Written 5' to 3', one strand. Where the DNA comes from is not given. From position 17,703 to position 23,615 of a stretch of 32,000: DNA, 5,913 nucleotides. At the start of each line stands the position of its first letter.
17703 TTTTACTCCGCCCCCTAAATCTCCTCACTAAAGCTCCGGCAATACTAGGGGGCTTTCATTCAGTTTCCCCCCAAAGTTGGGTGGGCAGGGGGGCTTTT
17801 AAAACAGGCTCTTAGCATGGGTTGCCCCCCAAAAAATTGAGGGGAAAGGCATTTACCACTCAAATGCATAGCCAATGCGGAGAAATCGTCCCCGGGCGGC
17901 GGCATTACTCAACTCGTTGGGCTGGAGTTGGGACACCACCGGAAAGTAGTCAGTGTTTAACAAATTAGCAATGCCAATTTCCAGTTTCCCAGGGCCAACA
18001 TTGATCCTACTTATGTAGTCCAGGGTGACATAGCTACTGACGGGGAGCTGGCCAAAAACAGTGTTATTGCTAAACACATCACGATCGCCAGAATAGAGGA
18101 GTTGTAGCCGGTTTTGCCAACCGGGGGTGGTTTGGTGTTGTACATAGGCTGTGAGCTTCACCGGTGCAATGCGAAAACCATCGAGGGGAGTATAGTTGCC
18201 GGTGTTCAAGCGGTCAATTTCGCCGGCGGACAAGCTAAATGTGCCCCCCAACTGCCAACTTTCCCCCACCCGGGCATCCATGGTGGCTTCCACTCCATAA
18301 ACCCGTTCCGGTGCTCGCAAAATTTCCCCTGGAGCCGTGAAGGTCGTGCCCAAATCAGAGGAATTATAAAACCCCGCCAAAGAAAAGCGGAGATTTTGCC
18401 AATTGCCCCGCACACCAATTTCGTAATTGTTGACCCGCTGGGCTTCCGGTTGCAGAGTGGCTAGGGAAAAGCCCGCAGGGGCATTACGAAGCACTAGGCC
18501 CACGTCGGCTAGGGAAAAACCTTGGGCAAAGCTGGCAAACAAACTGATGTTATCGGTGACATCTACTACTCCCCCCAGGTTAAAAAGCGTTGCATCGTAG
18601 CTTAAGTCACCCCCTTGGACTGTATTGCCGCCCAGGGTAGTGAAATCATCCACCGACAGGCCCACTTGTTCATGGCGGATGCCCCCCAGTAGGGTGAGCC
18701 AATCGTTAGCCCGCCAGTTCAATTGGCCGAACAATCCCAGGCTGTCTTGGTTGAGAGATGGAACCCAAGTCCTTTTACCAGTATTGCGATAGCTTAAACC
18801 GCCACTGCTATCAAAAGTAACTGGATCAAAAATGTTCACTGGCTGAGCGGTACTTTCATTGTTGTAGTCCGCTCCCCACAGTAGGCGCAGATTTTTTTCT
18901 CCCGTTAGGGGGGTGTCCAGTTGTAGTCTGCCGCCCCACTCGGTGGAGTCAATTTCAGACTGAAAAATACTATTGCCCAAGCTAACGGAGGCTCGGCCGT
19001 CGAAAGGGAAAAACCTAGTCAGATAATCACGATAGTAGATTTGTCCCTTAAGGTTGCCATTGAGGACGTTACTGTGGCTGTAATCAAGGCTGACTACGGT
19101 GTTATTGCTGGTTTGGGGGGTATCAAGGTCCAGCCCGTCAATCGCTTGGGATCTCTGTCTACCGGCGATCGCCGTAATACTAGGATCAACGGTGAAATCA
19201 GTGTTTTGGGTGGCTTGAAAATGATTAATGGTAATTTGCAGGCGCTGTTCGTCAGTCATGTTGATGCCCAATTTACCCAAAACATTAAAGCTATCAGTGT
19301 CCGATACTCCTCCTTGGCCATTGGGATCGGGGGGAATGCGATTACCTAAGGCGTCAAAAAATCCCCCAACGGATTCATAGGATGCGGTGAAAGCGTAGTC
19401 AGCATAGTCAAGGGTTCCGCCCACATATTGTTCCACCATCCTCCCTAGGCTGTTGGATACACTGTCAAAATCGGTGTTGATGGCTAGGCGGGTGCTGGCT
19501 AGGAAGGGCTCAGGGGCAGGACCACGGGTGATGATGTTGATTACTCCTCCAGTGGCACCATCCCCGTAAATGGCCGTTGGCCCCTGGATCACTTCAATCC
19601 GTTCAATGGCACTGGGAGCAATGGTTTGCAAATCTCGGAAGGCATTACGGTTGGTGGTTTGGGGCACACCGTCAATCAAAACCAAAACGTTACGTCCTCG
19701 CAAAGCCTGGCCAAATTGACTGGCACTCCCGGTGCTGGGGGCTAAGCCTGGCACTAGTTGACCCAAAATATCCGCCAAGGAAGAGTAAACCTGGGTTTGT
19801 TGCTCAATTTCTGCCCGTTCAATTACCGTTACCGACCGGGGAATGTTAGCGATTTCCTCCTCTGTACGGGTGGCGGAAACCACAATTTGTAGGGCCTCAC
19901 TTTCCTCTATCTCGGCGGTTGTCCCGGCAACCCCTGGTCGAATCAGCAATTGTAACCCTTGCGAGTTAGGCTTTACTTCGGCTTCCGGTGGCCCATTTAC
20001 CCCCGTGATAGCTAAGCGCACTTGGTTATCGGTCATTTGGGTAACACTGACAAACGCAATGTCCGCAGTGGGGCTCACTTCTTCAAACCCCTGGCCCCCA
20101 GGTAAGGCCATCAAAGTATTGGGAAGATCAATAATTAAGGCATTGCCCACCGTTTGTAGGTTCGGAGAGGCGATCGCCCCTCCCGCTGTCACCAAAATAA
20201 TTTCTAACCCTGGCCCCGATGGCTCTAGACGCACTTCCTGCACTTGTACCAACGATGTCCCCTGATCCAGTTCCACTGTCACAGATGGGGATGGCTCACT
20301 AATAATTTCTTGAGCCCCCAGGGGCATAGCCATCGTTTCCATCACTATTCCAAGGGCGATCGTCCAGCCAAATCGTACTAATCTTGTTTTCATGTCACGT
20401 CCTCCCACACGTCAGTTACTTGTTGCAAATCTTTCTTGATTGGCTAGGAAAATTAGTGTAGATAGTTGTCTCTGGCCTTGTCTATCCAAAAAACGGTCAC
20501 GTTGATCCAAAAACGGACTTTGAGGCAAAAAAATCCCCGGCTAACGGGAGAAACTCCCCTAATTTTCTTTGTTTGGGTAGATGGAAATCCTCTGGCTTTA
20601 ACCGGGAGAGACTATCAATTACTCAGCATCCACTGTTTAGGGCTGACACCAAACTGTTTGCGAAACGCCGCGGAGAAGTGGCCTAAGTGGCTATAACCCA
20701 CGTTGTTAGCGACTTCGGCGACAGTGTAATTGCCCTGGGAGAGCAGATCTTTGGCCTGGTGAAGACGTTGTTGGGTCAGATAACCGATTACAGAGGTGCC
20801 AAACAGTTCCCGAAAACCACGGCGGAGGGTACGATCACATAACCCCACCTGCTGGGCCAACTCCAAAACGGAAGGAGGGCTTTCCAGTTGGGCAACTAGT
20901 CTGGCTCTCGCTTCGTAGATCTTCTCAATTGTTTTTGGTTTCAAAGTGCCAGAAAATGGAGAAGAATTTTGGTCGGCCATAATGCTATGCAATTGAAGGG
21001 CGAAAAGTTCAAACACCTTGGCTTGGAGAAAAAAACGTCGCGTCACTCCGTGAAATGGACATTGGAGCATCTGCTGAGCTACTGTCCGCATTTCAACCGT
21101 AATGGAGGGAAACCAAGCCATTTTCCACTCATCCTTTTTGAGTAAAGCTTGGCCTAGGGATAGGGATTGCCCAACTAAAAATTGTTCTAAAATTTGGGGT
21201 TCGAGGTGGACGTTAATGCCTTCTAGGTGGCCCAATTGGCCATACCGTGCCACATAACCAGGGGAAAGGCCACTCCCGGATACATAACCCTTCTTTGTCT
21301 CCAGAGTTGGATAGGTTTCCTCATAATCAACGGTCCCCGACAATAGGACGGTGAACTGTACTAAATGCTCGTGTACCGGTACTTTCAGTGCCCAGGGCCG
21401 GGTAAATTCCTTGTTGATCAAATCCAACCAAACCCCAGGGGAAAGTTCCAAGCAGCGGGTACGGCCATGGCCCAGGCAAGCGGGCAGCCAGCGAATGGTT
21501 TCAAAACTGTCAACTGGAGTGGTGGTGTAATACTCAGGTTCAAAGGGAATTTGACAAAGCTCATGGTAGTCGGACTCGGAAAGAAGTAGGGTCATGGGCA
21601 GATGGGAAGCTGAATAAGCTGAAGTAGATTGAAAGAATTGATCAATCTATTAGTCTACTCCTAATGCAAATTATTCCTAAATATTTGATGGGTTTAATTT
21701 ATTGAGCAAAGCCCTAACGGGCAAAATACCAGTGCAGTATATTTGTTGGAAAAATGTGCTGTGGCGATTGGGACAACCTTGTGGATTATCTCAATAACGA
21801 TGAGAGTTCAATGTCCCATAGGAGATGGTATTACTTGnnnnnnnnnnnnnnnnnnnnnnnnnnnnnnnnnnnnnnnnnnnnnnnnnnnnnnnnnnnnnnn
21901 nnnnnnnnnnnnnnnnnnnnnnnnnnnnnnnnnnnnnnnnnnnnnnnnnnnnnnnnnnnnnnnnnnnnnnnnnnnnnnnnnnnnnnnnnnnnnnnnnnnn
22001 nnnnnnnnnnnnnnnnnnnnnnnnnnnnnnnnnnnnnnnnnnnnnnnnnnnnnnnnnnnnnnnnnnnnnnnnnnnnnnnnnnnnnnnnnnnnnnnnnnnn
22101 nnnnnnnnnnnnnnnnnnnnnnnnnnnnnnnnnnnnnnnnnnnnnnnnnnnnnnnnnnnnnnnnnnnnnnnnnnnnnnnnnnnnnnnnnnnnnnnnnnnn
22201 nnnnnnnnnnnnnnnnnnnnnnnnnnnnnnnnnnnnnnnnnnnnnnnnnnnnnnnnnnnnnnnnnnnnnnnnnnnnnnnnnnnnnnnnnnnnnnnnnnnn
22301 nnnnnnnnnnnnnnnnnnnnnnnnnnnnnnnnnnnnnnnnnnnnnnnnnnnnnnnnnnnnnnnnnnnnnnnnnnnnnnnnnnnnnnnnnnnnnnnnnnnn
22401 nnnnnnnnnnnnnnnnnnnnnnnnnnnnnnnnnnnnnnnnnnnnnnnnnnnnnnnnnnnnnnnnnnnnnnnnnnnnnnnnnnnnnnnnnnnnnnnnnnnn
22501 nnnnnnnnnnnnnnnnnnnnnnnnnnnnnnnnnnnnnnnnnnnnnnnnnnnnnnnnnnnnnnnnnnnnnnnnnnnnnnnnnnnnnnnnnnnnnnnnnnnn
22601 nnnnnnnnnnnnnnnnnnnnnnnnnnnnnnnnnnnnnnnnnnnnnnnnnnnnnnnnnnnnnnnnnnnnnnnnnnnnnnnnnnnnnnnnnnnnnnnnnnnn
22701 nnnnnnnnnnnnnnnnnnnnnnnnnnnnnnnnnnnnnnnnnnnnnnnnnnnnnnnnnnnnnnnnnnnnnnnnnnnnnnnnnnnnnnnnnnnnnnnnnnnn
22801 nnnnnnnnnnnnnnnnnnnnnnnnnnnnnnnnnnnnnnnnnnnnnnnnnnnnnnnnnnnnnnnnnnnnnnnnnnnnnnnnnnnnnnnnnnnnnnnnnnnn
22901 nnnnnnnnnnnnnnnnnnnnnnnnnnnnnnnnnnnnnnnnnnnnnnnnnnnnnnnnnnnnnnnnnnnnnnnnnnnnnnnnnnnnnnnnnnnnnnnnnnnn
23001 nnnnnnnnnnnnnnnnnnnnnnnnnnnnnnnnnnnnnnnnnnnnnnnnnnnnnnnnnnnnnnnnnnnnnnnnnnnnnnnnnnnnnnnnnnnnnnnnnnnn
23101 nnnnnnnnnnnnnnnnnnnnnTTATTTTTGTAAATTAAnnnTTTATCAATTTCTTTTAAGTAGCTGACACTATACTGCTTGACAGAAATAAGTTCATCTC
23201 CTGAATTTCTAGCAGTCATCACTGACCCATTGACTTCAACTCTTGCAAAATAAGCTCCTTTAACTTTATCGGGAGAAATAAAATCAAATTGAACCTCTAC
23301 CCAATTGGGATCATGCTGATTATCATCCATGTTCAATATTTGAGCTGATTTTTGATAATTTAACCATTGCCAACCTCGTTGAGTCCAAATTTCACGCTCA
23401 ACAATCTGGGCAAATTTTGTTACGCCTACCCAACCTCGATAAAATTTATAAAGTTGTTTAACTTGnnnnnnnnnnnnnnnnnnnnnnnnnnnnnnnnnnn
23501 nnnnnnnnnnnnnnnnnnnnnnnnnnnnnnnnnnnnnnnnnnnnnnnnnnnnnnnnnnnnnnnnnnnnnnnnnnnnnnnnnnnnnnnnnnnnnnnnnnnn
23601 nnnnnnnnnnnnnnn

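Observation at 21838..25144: Binding protein + putative bis-His [2Fe-2S] protein + MFS permease operon: candidate ABC-independent xenosiderophore route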

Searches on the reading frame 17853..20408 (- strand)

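Call 5: search_protein_families(library=pfam, proteins=[window:17853-20408:-], max_evalue=0.01)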
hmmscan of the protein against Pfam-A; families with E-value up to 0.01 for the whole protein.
window:17853-20408:- (851 aa): 3 families
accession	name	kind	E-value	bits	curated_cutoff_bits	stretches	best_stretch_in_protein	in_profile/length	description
PF00593.30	TonB_dep_Rec_b-barrel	-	2e-35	123.9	27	1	385-816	10-436/436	TonB dependent receptor-like, beta-barrel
PF07715.20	Plug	-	1.5e-21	77.3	23.9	1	187-289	3-107/107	TonB-dependent Receptor Plug Domain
PF11741.13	AMIN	-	1.1e-09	38.7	20.5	1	59-152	2-97/101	AMIN domain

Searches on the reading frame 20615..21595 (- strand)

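Call 5: search_protein_families(library=pfam, proteins=[window:20615-21595:-], max_evalue=0.01)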
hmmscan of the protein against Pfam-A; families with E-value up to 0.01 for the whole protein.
window:20615-21595:- (326 aa): 2 families
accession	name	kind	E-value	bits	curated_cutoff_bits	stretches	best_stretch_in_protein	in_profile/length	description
PF12833.13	HTH_18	-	2.1e-24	86.1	33.6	1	246-322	1-77/80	Helix-turn-helix domain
PF00165.29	HTH_AraC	-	7.1e-13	48.8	26.6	1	287-323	6-41/42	Bacterial regulatory helix-turn-helix proteins, AraC family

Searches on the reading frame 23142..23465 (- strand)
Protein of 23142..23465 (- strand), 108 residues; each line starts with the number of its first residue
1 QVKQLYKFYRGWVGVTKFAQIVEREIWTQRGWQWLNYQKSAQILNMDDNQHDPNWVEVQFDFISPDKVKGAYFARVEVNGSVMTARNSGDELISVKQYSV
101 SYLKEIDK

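Call 85: predict_structure(alignment_id=A2)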
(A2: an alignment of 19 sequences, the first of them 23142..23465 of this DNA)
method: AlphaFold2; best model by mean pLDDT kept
length: 108 residues; sequences in the alignment: 19
mean_pLDDT: 86.2   pTM: 0.76
mean pLDDT of the five models: 86.2, 86.1, 84.7, 84.7, 84.6
residues with pLDDT >= 90: 69; 70-90: 24; 50-70: 9; < 50: 6
segments of 3 or more residues with pLDDT < 50: 1-5
pLDDT, mean of each block of 10 residues (from residue 1): 46 77 94 91 91 94 94 97 84 92 90
secondary structure, 60 per line:
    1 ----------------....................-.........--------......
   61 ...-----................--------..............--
elements in order: H17-36 E38-46 E55-63 E69-84 E93-106

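Call 87: fold_search(model_id=the predicted structure, library=pdb)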
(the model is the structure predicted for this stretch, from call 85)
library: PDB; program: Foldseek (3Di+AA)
matches with E <= 10: 261; with E <= 0.001: 0
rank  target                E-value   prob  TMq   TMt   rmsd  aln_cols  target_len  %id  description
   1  4o3v_A                6.5e-02  0.69  0.34  0.28   8.6       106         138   12  Crystal structure of a VirB8-like protein of type IV secretion system from Rickettsia typhi (released 2014-03-05)
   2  4o3v_B                3.5e-01  0.54  0.31  0.26   6.1        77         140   13  Crystal structure of a VirB8-like protein of type IV secretion system from Rickettsia typhi (released 2014-03-05)
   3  4mei                  4.2e-01  0.60  0.35  0.29   6.7        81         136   11  Crystal structure of a VirB8 Type IV secretion system machinery soluble domain from Bartonella tribocorum (released 2014-03-05)
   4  5jbs_D                4.4e-01  0.20  0.29  0.25   7.5       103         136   14  Conformational changes during monomer-to-dimer transition of Brucella suis VirB8 (released 2017-03-01)
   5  3tqy_B                5.2e-01  0.21  0.26  0.26  13.5       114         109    7  Structure of a single-stranded DNA-binding protein (ssb), from Coxiella burnetii (released 2011-09-21)
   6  5kuy_H                5.5e-01  0.72  0.42  0.50   5.9        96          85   14  Influenza hemagglutinin H3 A/Hong Kong/1/1968 in complex with designed inhibitor protein HSB.2A (released 2017-06-14)
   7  4kz1                  6.9e-01  0.41  0.39  0.33   7.6       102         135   10  Crystal structure of the soluble domain of VirB8 from Bartonella grahamii (released 2014-03-12)
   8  9m8o_C                7.3e-01  0.12  0.20  0.15  16.2       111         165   10  Cryo-EM structure of bacteriophage NF5 baseplate (released 2025-12-17)
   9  9m8o_F                7.7e-01  0.11  0.21  0.15  16.0       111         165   10  Cryo-EM structure of bacteriophage NF5 baseplate (released 2025-12-17)
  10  3in6_A                8.6e-01  0.23  0.32  0.26  10.0       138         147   12  Crystal structure of a fmn-binding protein (swol_0183) from syntrophomonas wolfei subsp. wolfei at 2.12 A resolution (released 2009-08-25)
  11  4lso                  9.1e-01  0.18  0.34  0.29   6.8       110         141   10  Crystal structure of the soluble domain of a Type IV secretion system protein VirB8 from Bartonella quintana Toulouse (released 2014-03-05)
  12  4jf8                  1.0e+00  0.18  0.35  0.29   7.1       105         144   13  Crystal structure of a TrwG component of type IV secretion system protein from Bartonella birtlesii (released 2014-03-05)
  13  9hag                  1.1e+00  0.41  0.33  0.32   9.8        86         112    8  De novo designed beta barrel fold BBF-14 (released 2024-12-18)
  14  3cu3                  1.1e+00  0.21  0.33  0.24   7.4        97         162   11  Crystal structure of a domain of unknown function with a cystatin-like fold (npun_r1993) from nostoc punctiforme pcc 731 (released 2008-04-29)
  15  9c4k_A                1.2e+00  0.28  0.31  0.05   7.8        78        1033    8  Yersinia entomophaga holotoxin complex in prepore conformation (released 2025-12-31)
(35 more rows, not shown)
